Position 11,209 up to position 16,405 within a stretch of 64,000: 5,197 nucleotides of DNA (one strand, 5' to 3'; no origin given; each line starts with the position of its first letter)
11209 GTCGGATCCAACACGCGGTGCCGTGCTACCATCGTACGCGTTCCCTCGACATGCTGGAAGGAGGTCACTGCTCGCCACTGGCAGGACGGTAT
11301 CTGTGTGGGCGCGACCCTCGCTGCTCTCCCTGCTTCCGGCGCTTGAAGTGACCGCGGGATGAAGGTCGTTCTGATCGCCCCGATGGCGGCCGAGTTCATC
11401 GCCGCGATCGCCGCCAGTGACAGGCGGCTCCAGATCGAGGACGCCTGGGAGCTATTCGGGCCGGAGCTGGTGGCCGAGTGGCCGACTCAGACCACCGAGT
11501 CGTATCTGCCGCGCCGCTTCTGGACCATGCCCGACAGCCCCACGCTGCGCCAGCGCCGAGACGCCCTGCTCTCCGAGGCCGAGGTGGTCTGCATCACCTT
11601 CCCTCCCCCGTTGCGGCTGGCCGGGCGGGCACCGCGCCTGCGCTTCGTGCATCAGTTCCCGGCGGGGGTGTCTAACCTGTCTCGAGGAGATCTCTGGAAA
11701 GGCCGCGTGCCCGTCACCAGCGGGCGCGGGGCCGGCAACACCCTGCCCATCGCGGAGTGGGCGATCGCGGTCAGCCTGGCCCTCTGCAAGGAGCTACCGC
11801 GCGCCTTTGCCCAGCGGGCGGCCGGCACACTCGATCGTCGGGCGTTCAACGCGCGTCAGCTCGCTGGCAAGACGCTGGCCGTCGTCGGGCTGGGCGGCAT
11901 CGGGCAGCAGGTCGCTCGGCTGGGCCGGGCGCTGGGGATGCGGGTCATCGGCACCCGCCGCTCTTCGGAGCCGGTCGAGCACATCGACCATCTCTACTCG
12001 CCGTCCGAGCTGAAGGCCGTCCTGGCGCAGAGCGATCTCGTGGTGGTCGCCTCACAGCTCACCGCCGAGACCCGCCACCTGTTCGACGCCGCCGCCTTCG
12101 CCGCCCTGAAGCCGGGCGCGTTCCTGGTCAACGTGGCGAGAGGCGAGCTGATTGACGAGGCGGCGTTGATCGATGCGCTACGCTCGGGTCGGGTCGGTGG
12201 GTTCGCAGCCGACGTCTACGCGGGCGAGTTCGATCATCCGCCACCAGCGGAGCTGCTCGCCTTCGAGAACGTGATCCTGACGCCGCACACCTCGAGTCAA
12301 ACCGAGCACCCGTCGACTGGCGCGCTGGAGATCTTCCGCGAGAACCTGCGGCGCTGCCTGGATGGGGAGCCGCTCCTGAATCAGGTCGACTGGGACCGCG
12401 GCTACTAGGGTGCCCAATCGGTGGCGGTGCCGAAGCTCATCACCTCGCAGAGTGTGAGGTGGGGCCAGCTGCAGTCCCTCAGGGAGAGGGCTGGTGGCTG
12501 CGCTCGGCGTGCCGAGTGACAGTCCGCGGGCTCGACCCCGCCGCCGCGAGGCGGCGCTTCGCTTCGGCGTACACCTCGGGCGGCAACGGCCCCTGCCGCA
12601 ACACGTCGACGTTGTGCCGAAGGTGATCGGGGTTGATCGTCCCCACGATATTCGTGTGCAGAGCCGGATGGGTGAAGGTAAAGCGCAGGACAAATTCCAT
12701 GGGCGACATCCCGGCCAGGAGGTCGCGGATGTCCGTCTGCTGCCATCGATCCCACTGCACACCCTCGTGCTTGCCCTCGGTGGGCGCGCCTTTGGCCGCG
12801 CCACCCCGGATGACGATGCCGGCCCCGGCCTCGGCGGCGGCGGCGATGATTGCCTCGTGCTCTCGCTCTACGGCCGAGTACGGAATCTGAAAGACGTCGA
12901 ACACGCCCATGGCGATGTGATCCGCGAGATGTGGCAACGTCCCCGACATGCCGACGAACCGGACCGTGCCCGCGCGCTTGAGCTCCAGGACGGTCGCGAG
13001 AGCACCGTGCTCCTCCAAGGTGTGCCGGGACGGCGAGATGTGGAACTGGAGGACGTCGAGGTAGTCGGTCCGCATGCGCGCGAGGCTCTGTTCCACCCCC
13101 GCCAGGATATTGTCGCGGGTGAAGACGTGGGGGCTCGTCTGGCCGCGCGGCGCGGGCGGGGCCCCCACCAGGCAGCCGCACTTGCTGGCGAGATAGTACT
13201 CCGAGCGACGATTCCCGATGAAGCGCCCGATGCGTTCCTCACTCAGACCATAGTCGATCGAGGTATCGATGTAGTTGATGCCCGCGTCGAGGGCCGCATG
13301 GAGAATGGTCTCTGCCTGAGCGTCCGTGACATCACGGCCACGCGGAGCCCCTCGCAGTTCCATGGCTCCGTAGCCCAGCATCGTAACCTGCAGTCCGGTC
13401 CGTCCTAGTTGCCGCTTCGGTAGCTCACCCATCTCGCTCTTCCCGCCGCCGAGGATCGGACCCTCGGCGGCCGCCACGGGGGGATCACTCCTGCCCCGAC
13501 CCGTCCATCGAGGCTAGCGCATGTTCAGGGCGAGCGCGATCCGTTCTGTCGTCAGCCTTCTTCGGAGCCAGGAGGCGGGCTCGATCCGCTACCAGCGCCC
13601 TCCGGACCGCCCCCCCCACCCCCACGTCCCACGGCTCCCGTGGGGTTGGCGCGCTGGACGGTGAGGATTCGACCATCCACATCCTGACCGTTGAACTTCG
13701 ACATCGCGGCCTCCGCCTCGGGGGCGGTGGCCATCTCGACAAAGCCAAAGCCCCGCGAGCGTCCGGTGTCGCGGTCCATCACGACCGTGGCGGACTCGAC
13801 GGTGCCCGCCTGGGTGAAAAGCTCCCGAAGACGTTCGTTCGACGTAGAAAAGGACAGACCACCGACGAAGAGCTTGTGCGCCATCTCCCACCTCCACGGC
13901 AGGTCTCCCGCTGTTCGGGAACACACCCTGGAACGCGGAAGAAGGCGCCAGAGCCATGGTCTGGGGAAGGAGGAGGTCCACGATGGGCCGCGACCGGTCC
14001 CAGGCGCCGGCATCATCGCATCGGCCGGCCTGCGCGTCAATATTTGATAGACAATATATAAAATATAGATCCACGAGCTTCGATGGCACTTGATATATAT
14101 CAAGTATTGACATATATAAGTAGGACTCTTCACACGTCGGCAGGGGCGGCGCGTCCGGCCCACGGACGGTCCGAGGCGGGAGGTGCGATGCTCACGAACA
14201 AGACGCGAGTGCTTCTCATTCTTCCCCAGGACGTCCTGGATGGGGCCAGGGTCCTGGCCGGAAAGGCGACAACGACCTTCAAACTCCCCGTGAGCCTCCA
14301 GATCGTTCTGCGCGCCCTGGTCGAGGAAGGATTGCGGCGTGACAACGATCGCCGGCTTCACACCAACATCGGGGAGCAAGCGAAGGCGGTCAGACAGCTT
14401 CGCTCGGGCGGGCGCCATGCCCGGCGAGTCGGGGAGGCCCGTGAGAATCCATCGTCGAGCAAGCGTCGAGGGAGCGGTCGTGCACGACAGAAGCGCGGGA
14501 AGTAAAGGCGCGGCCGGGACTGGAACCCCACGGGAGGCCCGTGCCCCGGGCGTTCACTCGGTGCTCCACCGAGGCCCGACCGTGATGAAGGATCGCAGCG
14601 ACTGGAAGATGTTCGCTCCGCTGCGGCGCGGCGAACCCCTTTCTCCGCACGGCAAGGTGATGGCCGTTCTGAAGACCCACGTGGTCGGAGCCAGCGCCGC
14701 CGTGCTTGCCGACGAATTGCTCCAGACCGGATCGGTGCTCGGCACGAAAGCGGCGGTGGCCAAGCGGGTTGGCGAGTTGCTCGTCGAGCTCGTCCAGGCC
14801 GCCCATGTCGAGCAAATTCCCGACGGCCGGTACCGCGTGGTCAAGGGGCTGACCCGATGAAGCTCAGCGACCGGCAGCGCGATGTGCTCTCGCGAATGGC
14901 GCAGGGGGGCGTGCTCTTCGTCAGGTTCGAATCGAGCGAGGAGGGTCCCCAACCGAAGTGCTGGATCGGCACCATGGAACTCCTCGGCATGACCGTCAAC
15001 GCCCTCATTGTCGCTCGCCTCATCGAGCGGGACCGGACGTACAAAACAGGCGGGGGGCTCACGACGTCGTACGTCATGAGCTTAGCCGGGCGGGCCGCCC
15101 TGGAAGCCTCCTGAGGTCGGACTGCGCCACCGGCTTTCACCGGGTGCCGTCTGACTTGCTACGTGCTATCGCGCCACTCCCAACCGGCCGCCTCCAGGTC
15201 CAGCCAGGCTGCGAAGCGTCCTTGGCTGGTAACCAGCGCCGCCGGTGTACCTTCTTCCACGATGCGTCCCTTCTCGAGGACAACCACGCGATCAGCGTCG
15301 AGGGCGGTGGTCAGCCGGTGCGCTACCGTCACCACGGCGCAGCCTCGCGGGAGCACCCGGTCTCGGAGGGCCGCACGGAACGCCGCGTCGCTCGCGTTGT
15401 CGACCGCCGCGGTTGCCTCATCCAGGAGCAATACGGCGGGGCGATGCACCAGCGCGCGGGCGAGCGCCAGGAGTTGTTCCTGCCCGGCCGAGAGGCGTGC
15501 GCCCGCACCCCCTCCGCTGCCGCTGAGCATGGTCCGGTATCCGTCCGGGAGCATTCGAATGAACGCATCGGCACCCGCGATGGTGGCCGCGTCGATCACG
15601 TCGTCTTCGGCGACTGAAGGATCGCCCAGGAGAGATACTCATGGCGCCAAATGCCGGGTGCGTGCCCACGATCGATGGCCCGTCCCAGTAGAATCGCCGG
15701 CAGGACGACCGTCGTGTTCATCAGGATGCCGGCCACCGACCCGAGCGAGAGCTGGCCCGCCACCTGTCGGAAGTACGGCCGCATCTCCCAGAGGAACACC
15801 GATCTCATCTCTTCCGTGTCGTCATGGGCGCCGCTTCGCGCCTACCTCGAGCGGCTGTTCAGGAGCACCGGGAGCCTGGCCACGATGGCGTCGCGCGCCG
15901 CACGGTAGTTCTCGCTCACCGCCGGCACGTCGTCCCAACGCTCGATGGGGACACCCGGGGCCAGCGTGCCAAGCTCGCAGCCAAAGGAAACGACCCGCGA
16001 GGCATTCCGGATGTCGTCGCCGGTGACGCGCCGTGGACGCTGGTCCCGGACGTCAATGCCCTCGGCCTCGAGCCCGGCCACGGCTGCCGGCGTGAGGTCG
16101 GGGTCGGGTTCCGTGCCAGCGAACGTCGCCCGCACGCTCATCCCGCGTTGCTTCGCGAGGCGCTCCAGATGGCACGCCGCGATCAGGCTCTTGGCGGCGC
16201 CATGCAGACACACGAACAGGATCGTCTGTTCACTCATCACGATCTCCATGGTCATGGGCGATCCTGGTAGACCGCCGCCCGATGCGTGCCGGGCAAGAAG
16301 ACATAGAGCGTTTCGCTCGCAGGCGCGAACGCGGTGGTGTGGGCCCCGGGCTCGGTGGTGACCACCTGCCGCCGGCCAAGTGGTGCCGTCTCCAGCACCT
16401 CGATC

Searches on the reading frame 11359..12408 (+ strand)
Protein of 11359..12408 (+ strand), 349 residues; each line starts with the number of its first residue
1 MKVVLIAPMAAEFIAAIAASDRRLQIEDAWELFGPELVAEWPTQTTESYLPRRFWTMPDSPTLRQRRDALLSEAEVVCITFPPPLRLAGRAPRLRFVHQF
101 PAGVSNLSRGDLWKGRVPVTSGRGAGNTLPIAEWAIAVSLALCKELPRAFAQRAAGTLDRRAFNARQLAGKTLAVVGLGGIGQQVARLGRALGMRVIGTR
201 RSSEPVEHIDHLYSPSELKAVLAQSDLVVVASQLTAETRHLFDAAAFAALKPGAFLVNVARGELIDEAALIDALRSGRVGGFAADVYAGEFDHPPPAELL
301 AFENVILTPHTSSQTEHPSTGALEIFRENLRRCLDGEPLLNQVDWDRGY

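Call 37: search_protein_families(library=pfam, proteins=[window:11359-12408:+], max_evalue=0.0001)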
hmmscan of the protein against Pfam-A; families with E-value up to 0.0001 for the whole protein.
window:11359-12408:+ (349 aa): 1 family
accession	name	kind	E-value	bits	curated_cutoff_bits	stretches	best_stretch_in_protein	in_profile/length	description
PF02826.25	2-Hacid_dh_C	-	2.5e-50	170.7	25.1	1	137-311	2-177/178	D-isomer specific 2-hydroxyacid dehydrogenase, NAD binding domain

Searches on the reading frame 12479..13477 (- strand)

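Call 37: search_protein_families(library=pfam, proteins=[window:12479-13477:-], max_evalue=0.0001)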
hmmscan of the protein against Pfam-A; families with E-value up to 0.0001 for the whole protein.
window:12479-13477:- (332 aa): 1 family
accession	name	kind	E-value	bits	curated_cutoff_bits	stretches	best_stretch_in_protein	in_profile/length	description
PF00248.27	Aldo_ket_red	-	1.1e-33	117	24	1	34-306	2-286/291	Aldo/keto reductase family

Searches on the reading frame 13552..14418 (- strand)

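Call 77: search_protein_families(library=pfam, proteins=[window:13552-14418:-], max_evalue=0.001)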
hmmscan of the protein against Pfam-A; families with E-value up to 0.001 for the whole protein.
window:13552-14418:- (288 aa): 1 family
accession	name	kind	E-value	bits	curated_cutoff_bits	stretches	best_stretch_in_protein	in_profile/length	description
PF00076.28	RRM_1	-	4.5e-20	71.7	20.7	1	183-252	1-69/70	RNA recognition motif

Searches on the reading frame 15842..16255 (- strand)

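Call 77: search_protein_families(library=pfam, proteins=[window:15842-16255:-], max_evalue=0.001)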
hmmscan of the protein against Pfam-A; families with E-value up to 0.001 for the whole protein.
window:15842-16255:- (137 aa): 1 family
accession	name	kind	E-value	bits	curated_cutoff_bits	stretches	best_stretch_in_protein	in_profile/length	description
PF01451.26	LMWPc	-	9.4e-08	32.8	23.2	1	12-89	1-82/144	Low molecular weight phosphotyrosine protein phosphatase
